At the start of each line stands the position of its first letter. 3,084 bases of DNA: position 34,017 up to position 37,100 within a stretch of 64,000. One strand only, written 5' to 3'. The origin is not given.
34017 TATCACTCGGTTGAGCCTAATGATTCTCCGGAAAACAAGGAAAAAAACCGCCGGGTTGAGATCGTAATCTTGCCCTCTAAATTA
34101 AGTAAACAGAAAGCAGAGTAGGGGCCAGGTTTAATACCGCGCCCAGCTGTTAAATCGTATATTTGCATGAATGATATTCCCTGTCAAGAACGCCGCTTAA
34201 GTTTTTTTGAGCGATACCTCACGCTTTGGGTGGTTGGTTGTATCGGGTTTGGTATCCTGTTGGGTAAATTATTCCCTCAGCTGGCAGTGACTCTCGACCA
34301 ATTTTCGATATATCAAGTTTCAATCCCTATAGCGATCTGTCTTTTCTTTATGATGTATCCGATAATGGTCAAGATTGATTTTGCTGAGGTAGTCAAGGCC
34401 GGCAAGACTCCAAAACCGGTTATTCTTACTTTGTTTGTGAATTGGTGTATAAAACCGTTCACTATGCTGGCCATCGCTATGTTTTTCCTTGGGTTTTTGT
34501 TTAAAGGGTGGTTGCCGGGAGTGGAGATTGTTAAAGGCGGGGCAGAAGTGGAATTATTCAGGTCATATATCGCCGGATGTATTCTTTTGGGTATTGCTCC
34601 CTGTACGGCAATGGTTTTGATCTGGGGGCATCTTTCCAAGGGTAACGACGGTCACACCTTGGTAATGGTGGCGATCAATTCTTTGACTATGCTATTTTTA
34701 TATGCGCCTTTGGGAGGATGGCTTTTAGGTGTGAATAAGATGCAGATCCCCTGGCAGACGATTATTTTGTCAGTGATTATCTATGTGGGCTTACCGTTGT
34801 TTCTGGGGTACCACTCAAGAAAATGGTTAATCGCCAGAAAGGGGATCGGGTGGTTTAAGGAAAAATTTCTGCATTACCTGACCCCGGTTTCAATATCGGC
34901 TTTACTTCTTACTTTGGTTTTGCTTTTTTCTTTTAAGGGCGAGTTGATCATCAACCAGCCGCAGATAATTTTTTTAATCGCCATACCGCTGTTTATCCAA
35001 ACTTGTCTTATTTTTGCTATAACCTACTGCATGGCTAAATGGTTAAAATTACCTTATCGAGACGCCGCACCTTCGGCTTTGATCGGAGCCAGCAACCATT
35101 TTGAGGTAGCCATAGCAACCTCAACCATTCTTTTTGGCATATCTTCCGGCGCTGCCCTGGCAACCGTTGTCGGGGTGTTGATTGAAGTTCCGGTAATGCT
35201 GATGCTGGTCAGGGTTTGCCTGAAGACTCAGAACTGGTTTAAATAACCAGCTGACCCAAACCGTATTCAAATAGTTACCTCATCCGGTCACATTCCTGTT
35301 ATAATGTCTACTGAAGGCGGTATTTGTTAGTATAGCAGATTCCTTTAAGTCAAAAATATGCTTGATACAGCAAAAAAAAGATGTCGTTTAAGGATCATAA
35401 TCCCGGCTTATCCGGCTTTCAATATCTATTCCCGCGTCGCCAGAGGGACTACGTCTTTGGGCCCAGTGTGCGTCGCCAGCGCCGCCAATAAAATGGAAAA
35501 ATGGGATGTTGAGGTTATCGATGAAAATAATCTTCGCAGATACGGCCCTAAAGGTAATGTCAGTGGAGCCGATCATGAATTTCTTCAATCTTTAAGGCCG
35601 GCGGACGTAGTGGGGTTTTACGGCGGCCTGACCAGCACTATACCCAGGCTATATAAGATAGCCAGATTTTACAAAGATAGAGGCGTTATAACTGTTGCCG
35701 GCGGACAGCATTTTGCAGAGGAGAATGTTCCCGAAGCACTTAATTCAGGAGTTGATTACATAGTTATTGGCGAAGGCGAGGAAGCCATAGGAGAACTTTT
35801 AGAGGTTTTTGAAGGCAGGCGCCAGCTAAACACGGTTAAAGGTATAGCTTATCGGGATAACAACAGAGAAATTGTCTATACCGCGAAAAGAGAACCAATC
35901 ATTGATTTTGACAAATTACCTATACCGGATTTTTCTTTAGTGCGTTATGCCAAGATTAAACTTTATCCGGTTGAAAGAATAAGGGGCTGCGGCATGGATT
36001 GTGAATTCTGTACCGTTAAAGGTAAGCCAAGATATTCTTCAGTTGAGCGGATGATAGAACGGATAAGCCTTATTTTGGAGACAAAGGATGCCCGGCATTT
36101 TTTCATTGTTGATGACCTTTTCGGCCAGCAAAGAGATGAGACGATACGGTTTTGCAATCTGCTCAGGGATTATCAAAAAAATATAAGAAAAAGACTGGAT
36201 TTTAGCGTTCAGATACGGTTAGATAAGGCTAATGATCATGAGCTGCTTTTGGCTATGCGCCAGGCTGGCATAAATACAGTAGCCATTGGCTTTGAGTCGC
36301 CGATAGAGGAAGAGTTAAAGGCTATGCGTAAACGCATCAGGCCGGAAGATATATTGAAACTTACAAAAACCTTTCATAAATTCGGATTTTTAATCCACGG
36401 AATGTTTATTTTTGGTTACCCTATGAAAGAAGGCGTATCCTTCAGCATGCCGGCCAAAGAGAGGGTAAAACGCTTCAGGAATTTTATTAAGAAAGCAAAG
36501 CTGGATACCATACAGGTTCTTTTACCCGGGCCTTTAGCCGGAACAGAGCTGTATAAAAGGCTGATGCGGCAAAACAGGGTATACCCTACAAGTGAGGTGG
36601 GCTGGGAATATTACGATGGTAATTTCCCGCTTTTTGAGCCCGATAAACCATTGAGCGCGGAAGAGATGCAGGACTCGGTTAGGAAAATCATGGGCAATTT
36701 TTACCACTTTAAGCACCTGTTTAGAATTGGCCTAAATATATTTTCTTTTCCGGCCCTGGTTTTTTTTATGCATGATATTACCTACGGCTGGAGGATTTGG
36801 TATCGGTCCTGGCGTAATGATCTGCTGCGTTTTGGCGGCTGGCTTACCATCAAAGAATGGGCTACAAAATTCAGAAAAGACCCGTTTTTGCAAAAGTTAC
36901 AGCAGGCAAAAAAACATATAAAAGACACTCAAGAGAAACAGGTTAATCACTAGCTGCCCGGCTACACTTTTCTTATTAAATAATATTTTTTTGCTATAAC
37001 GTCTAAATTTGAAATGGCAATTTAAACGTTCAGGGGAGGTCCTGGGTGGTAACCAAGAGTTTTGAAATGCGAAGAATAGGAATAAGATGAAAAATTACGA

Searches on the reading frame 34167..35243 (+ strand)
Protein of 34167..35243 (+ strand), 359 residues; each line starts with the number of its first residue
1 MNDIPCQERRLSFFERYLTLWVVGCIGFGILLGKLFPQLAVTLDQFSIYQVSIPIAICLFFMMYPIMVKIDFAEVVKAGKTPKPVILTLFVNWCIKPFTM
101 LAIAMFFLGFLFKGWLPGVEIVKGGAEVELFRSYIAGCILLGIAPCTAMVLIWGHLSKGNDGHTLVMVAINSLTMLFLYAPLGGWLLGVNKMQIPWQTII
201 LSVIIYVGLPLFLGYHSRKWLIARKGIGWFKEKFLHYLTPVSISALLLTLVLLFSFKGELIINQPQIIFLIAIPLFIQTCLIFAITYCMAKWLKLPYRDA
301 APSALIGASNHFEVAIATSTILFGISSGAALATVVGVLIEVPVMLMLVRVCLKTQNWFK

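Call 25: search_protein_families(library=pfam, proteins=[window:34167-35243:+], max_evalue=0.001)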
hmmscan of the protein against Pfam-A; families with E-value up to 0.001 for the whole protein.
window:34167-35243:+ (359 aa): 2 families
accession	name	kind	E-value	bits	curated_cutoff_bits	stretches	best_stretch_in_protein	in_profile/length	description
PF01758.21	SBF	-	2.9e-44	151.5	24.3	1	56-263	1-190/191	Sodium Bile acid symporter family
PF13593.11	SBF_like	-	6.1e-13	49.2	25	1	21-339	2-296/313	SBF-like CPA transporter family (DUF4137)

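Call 27: search_protein_families(library=ncbifam, proteins=[window:34167-35243:+], max_evalue=0.001)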
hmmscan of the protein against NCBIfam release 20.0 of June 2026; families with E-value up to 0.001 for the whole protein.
window:34167-35243:+ (359 aa): 1 family
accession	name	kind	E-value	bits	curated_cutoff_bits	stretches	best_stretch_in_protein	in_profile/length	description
TIGR00832.1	acr3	equivalog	1.1e-121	406.1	282.8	1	11-351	1-327/327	ACR3 family arsenite efflux transporter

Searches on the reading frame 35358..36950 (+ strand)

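Call 25: search_protein_families(library=pfam, proteins=[window:35358-36950:+], max_evalue=0.001)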
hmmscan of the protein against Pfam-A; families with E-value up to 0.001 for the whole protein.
window:35358-36950:+ (531 aa): 3 families
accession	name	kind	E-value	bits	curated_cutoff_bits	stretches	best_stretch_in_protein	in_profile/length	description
PF04055.27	Radical_SAM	-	7.7e-13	49.4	29.5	1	206-355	2-152/166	Radical SAM superfamily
PF02310.24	B12-binding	-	1e-10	41.9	32.1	1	37-147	18-120/121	B12 binding domain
PF19864.5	Radical_SAM_N2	-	0.00033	20.6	29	1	110-156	87-130/151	Radical SAM proteins, N-terminal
